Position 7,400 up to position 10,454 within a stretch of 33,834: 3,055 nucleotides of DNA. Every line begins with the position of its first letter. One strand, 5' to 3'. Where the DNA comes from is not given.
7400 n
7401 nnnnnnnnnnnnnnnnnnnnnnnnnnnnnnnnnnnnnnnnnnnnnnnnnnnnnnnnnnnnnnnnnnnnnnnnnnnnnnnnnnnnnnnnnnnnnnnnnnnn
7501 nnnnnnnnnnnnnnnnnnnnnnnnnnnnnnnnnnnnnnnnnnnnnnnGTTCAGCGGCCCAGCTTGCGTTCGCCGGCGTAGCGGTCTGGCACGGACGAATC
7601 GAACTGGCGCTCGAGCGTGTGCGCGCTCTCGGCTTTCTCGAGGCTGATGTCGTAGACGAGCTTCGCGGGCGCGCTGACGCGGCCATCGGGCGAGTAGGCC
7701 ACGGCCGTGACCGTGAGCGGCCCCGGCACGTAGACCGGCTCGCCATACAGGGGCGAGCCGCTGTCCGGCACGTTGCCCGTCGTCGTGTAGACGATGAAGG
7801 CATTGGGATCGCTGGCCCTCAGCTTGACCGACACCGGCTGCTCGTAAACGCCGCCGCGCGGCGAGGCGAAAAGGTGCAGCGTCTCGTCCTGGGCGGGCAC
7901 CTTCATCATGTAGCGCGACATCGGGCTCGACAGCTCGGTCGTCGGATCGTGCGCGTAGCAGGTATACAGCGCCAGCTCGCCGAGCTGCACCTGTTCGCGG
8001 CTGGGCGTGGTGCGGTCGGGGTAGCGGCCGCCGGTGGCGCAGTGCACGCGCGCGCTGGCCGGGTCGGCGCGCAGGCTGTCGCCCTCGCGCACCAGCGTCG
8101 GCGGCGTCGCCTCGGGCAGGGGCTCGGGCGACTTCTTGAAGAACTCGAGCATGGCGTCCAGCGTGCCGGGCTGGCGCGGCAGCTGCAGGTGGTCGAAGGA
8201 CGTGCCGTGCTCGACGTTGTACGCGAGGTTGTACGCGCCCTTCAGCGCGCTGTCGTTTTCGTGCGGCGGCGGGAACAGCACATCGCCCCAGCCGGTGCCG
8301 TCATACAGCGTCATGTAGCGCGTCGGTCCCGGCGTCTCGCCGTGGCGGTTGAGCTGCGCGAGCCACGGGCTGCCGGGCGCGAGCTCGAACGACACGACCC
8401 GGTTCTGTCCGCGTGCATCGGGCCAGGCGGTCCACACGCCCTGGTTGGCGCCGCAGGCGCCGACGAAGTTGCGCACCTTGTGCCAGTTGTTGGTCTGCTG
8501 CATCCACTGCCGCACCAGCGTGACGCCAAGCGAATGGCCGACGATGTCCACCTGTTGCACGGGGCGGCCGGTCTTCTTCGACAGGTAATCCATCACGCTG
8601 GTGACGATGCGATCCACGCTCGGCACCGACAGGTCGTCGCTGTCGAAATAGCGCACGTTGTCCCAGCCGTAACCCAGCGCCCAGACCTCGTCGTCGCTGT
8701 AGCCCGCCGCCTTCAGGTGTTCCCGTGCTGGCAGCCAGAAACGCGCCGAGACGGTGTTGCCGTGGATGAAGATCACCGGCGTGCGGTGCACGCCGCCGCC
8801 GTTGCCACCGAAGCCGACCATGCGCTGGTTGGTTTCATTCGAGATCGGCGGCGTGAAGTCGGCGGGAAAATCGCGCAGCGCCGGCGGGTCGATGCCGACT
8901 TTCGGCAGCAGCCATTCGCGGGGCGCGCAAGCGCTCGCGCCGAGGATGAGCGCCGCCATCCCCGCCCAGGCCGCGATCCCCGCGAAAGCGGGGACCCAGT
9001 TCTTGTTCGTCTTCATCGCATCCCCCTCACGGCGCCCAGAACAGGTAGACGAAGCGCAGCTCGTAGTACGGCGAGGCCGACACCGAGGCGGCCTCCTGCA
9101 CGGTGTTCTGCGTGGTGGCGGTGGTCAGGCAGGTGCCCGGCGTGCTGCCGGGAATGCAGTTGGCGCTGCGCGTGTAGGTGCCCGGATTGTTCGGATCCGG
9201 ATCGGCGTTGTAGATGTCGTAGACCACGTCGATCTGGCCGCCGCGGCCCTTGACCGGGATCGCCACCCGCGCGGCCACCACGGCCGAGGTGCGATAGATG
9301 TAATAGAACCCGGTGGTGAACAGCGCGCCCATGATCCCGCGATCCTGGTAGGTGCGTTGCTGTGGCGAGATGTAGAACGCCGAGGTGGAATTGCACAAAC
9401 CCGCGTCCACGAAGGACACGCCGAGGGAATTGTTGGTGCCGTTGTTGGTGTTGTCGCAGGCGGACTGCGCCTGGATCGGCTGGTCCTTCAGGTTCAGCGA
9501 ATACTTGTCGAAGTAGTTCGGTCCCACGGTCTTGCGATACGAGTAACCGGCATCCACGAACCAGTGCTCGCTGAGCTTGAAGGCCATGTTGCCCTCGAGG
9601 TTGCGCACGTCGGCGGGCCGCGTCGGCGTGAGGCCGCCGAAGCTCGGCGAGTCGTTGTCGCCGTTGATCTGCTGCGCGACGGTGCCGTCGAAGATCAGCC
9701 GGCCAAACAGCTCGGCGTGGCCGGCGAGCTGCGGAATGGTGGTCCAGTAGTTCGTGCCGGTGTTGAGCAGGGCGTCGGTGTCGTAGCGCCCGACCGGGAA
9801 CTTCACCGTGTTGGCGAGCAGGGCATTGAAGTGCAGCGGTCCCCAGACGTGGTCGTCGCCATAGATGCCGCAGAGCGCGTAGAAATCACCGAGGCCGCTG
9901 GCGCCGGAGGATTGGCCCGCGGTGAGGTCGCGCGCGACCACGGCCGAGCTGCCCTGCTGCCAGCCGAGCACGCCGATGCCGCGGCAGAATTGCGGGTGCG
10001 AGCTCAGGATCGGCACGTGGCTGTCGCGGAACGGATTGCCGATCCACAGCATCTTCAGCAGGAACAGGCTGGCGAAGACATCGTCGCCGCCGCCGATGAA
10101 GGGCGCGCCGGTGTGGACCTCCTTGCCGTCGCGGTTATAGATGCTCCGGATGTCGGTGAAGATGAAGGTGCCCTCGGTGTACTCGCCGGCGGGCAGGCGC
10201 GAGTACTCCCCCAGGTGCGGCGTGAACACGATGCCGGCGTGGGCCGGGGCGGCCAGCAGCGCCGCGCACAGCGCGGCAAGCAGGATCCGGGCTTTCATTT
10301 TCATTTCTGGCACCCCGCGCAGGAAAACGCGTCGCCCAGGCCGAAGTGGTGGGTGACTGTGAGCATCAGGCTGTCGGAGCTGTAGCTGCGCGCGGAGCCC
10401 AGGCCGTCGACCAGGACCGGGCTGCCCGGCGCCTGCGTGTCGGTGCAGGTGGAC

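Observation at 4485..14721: TetR-headed, tightly coupled 10-gene envelope cluster combining secreted lipases, OM barrels, MFS, CoA ligase, KAS III-like enzyme and PhaB-like reductase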

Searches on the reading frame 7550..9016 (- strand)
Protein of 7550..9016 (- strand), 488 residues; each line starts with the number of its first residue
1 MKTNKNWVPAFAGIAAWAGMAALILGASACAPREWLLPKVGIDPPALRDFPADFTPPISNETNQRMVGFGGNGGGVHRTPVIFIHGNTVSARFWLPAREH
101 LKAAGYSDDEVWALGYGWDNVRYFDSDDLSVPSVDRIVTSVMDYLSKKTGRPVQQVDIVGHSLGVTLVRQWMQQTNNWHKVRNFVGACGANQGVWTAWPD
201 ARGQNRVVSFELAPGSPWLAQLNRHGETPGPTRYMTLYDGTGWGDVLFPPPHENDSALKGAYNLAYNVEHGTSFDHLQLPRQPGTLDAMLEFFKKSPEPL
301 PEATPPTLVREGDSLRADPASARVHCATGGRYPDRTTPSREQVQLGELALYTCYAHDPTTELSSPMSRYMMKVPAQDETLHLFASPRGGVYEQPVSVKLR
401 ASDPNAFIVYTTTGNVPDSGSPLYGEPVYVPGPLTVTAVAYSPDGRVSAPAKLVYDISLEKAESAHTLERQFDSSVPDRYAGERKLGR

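Call 3: search_protein_families(library=pfam, proteins=[window:7550-9016:-], max_evalue=0.01)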
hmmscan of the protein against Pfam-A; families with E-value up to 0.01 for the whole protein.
window:7550-9016:- (488 aa): 9 families
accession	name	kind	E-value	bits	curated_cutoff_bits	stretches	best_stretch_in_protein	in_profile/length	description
PF01674.24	Lipase_2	-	9.1e-12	45.4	20.3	1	79-198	2-130/219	Lipase (class 2)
PF13290.12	CHB_HEX_C_1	-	1.8e-11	44.2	22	1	386-449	1-64/67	Chitobiase/beta-hexosaminidase C-terminal domain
PF13287.12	Fn3_assoc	-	5.5e-08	33.2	23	1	397-448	1-52/59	Fn3 associated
PF02089.21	Palm_thioest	-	2.1e-06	28.1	26.8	1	110-196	32-115/254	Palmitoyl protein thioesterase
PF05057.20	DUF676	-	0.00066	19.7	20.3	1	81-171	8-95/217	Putative serine esterase (DUF676)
PF00561.26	Abhydrolase_1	-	0.0025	18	25.8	1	80-222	2-143/245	alpha/beta hydrolase fold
PF08708.16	PriCT_1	-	0.0025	17.8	21.1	1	101-144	24-64/67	Primase C terminal 1 (PriCT-1)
PF07819.20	PGAP1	-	0.003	17.8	24.3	0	79-182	5-120/233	PGAP1-like alpha/beta domain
PF24096.1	DUF7379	-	0.0092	16.4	33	0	82-198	2-119/191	Domain of unknown function (DUF7379)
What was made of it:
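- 7550..9016 (-): LipA: lipoprotein hydrolase with a Lipase_2 catalytic domain (Ser162-Asp239-His276), a Cys-containing beta linker and a CHB_HEX_C beta-sandwich domain. Pfam Lipase_2, 45 bits, and CHB_HEX_C_1, 44 bits (call 3).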

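Call 4: search_protein_families(library=ncbifam, proteins=[window:7550-9016:-], max_evalue=0.01)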
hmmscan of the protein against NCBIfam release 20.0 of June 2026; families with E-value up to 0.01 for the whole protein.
window:7550-9016:- (488 aa): 2 families
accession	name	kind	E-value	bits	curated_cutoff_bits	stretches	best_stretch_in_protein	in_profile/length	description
NF050060.1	e_nPHAscl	equivalog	3.7e-18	65.8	450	1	66-195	36-177/345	extracellular native short-chain-length polyhydroxyalkanoate depolymerase PhaZ7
NF011457.0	PRK14875.1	equivalog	0.00011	21.3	307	1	76-175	130-219/372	acetoin dehydrogenase dihydrolipoyllysine-residue acetyltransferase subunit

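Call 13: search_solved_structures(query=window:7550-9016:-, show_alignments=2, max_evalue=0.1)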
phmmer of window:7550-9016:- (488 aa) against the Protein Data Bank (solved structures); distinct sequences matched with E-value up to 0.1: 25.
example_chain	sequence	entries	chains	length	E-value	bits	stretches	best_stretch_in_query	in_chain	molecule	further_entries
4bvj_A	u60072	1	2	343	1.2e-12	50.5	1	67-198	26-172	PHB DEPOLYMERASE PHAZ7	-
2vtv_A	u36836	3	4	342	1.3e-12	50.4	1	67-198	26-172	PHB depolymerase PhaZ7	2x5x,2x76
4brs_A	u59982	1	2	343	1.3e-12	50.4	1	67-198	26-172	PHB DEPOLYMERASE PHAZ7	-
4bvk_A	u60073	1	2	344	1.3e-12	50.3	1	67-198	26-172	PHB DEPOLYMERASE PHAZ7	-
4bvl_A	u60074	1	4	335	1.3e-12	50.3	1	67-198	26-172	PHB DEPOLYMERASE PHAZ7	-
4bym_A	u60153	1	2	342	1.3e-12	50.3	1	67-198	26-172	PHB DEPOLYMERASE PHAZ7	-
5mlx_A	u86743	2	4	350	1.4e-12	50.2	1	67-198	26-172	PHB depolymerase PhaZ7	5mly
4btv_A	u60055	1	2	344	3.3e-12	49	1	67-198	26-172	PHB DEPOLYMERASE PHAZ7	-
3d2c_A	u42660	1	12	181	9.8e-06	27.6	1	78-210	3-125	Lipase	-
3d2b_A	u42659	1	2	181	1.4e-05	27.2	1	78-208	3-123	Lipase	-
3d2a_A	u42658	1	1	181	1.5e-05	27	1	78-208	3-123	Lipase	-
1t2n_A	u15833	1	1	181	1.6e-05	26.9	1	78-209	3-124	Lipase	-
3qmm_A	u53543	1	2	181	1.9e-05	26.6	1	78-207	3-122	Lipase estA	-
1t4m_A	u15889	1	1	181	3.4e-05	25.8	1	78-193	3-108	LIPASE A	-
1i6w_A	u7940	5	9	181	3.5e-05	25.8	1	78-193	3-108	LIPASE A | lipase | Esterase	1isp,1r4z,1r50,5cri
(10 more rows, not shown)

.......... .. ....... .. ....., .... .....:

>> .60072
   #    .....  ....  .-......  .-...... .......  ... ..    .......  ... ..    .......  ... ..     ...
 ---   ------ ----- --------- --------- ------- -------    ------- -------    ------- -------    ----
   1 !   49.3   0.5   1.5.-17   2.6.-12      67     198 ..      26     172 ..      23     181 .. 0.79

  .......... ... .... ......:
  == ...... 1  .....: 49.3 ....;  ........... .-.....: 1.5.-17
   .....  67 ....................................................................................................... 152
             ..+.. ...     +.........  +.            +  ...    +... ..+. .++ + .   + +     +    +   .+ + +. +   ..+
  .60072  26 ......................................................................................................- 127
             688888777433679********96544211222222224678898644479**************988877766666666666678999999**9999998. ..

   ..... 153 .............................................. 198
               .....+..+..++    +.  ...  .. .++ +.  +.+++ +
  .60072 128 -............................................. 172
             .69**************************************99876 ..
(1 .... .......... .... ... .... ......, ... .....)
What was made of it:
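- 7550..9016 (-): The N-terminal 130 aa match PhaZ7 at E 1e-12 (call 13).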

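Call 58: find_homologous_proteins(query=window:7550-9016:-, max_evalue=0.00001)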
Query window:7550-9016:- (488 aa): 299 proteins with E <= 0.00001 among 8000 candidates; the best 120 are listed.
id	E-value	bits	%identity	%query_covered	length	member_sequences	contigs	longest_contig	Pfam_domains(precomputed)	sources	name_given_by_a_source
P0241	0.0e+0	1146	100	100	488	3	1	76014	PF02089.22,PF12697.14,PF01674.25,PF13287.13,PF13290.14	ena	-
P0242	2.1e-276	936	82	99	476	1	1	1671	PF02089.22,PF12697.14,PF01674.25,PF13287.13,PF13290.14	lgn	-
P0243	8.4e-251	851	74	100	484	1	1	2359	PF01674.25,PF13290.14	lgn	-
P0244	1.0e-247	841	75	94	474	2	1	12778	PF01674.25,PF13287.13,PF13290.14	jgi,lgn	-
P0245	5.8e-247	838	72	100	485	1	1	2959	PF01674.25,PF13290.14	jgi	-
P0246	3.2e-246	836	73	100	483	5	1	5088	PF01674.25,PF13287.13,PF13290.14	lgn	-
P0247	3.8e-246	836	75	94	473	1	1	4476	PF01674.25,PF13287.13,PF13290.14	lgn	-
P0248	5.3e-246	835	73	100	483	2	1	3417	PF01674.25,PF13287.13,PF13290.14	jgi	-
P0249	1.3e-245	834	75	96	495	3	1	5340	PF01674.25,PF13287.13,PF13290.14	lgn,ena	-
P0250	2.8e-245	833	72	99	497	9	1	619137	PF02089.22,PF01674.25,PF13290.14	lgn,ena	-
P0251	6.1e-245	832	76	94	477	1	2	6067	PF01674.25,PF13290.14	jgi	jgi:pimeloyl-ACP methyl ester carboxylesterase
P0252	2.9e-243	826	75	96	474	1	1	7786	PF02089.22,PF12697.14,PF01674.25,PF13287.13,PF13290.14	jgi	jgi:triacylglycerol esterase/lipase EstA (alpha/beta hydrolase family)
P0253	4.9e-242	822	71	100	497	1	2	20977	PF01674.25,PF13287.13,PF13290.14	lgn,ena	-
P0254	7.5e-242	822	74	94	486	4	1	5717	PF01674.25,PF13287.13,PF13290.14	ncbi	-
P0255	7.7e-242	822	72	100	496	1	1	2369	PF01674.25,PF13290.14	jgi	jgi:pimeloyl-ACP methyl ester carboxylesterase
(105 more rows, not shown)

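Call 70: predict_structure(alignment_id=A2)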
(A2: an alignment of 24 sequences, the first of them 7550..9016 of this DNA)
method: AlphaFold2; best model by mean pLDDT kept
length: 488 residues; sequences in the alignment: 24
mean_pLDDT: 83.7   pTM: 0.84
mean pLDDT of the five models: 83.7, 81.8, 76.0, 75.7, 73.3
residues with pLDDT >= 90: 257; 70-90: 140; 50-70: 58; < 50: 33
segments of 3 or more residues with pLDDT < 50: 1-8, 122-127, 191-207
pLDDT, mean of each block of 10 residues (from residue 1): 47 70 72 65 77 92 85 94 79 92 97 78 51 93 96 96 86 94 87 43 45 68 84 90 58 81 91 84 95 96 95 96 95 95 92 97 96 92 94 89 95 90 91 89 95 84 80 85 58
secondary structure, 60 per line:
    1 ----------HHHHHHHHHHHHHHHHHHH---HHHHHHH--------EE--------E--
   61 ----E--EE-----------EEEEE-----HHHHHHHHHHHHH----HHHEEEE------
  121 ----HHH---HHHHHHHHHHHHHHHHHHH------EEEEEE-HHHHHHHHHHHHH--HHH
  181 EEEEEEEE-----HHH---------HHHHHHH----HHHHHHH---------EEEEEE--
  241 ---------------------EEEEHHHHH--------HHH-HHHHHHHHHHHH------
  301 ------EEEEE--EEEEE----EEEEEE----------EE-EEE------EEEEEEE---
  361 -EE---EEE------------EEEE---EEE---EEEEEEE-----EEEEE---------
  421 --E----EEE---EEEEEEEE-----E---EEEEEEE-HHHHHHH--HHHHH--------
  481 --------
elements in order: H11-29 H33-39 E81-85 H91-103 E111-114 H131-149 E156-161 H163-175 E181-188 H206-212 H217-223 E233-238 E262-265 H266-270 H283-294 E307-311 E314-318 E323-328 E342-344 E351-357 E367-369 E382-385 E389-391 E395-401 E407-411 E428-430 E434-441 E451-457 H459-465 H468-472

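Call 74: fold_search(model_id=the predicted structure, library=pdb)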
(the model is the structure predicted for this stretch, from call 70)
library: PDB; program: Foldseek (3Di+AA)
matches with E <= 10: 1737; with E <= 0.001: 264
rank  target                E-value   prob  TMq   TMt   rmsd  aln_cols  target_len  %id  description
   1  4bvl_A                1.9e-09  1.00  0.30  0.42   4.8       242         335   21  Structure of 202-208 deletion mutant of PhaZ7 PHB depolymerase (released 2013-09-18)
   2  2zyr_B                1.9e-09  1.00  0.27  0.29  21.4       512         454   13  A. Fulgidus lipase with fatty acid fragment and magnesium (released 2009-06-16)
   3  2zyh_A                4.2e-09  1.00  0.26  0.28  21.5       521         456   12  mutant A. Fulgidus lipase S136A complexed with fatty acid fragment (released 2009-06-16)
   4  2zyi_A                9.5e-09  1.00  0.26  0.28  21.7       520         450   14  A. Fulgidus lipase with fatty acid fragment and calcium (released 2009-06-16)
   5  2vtv_A                1.2e-08  1.00  0.28  0.39   5.3       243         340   21  PhaZ7 depolymerase from Paucimonas lemoignei (released 2008-08-26)
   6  4btv_A                1.3e-08  1.00  0.32  0.46   5.3       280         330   19  Structure of PhaZ7 PHB depolymerase in complex with 3HB trimer (released 2013-09-18)
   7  4bvk_A                2.0e-08  1.00  0.31  0.43   6.5       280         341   18  Structure of Y190E mutant of PhaZ7 PHB depolymerase (released 2013-09-18)
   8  4bvj_B                2.1e-08  1.00  0.33  0.45   5.5       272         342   20  Structure of Y105A mutant of PhaZ7 PHB depolymerase (released 2013-09-18)
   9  4bvk_B                2.4e-08  1.00  0.30  0.42   6.1       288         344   19  Structure of Y190E mutant of PhaZ7 PHB depolymerase (released 2013-09-18)
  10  5mlx_A                2.7e-08  1.00  0.31  0.43   6.4       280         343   18  Open loop conformation of PhaZ7 Y105E mutant (released 2017-05-10)
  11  2zyr_A                2.9e-08  1.00  0.27  0.28  21.0       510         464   13  A. Fulgidus lipase with fatty acid fragment and magnesium (released 2009-06-16)
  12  2x5x                  3.0e-08  1.00  0.29  0.40   5.2       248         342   21  The crystal structure of PhaZ7 at atomic (1.2 Angstrom) resolution reveals details of the active site and suggests a sub (released 2010-06-09)
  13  4brs_B                3.2e-08  1.00  0.33  0.46   5.4       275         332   19  Structure of wild type PhaZ7 PHB depolymerase (released 2013-09-18)
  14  5h6b                  3.6e-08  1.00  0.36  0.66   4.3       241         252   22  Crystal structure of a thermostable lipase from Marine Streptomyces (released 2017-09-20)
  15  4btv_B                3.6e-08  1.00  0.30  0.43   6.3       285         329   19  Structure of PhaZ7 PHB depolymerase in complex with 3HB trimer (released 2013-09-18)
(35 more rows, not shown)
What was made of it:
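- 7550..9016 (-): AF2 pLDDT 83.7; Foldseek top hits are PhaZ7, the A. fulgidus two-domain lipase, MAS1 and B. subtilis LipA (calls 70, 74).
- Both lipases have PhaZ7 as their best named relative (calls 4, 13, 74). Lipase_2 is a true lipase/esterase family (calls 3, 74).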

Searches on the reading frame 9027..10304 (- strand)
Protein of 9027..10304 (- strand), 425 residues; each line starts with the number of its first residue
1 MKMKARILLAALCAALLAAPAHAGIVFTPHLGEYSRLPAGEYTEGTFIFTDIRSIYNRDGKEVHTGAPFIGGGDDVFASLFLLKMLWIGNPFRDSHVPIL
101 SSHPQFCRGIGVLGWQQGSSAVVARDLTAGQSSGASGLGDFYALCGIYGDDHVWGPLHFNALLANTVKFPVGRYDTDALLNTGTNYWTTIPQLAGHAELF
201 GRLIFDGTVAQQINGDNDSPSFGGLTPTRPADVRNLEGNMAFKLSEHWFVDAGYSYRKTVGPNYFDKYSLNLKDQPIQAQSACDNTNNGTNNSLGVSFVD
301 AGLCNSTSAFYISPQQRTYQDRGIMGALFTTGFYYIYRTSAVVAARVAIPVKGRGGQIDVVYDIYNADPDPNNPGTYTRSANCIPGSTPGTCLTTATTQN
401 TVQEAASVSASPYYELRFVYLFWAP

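Call 3: search_protein_families(library=pfam, proteins=[window:9027-10304:-], max_evalue=0.01)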
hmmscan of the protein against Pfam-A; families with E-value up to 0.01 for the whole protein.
window:9027-10304:- (425 aa): 1 family
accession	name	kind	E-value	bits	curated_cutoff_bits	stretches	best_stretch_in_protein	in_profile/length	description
PF13557.12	Phenol_MetA_deg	-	4.9e-10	40.3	22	1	127-259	62-185/242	Putative MetA-pathway of phenol degradation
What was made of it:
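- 9027..10304 (-): OMP2: second Phenol_MetA_deg/COG4313-family outer-membrane protein, a distant paralogue of OMP1 (25% identity over 227 aa). Pfam PF13557, 40 bits against a cut-off of 22 (call 3).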

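Call 4: search_protein_families(library=ncbifam, proteins=[window:9027-10304:-], max_evalue=0.01)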
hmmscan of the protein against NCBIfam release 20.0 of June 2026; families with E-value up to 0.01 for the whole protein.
window:9027-10304:- (425 aa): 0 families

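Call 17: search_solved_structures(query=window:9027-10304:-, max_evalue=1)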
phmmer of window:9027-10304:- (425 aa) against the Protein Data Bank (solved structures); distinct sequences matched with E-value up to 1: 0.

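Call 65: search_solved_structures(query=A3, max_evalue=10, show_alignments=1)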
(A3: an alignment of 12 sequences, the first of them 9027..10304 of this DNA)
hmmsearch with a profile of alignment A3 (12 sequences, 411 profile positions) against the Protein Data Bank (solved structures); distinct sequences matched with E-value up to 10: 4.
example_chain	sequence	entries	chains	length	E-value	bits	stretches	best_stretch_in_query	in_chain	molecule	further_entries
4rl8_A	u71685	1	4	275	0.077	15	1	152-207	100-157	Protein involved in meta-pathway of phenol degradation-like protein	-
8bcz_A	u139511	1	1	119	0.91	11.5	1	180-212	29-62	BA.2-36 heavy chain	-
1kib_A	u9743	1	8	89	0.99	11.4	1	207-240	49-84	cytochrome c6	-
4h0k_A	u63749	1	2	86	1.2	11.1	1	198-235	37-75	Cytochrome c6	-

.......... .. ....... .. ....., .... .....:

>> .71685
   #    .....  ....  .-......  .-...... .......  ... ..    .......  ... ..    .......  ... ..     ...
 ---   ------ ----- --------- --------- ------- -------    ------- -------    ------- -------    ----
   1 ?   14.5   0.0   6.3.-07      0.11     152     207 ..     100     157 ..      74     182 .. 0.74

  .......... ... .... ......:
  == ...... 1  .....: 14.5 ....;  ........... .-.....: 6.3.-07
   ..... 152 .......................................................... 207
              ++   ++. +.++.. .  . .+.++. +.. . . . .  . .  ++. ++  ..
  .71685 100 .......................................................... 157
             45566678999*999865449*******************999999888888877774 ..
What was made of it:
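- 9027..10304 (-): A profile of 12 orthologues gives the COG4313 channel Pput2725 (4RL8) as top PDB hit, at a marginal E of 0.077 (call 65).
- On COG4313 / Pfam Phenol_MetA_deg outer-membrane channel: A profile search puts Pput2725 on top, but at E 0.077 and over about 56 residues only (call 65).
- Closest known: COG4313 outer-membrane channels in catabolic operons. Same: Pput2725 is the top PDB profile hit (call 65).
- Tried and rejected: Only a profile gave a marginal COG4313 hit (call 65).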
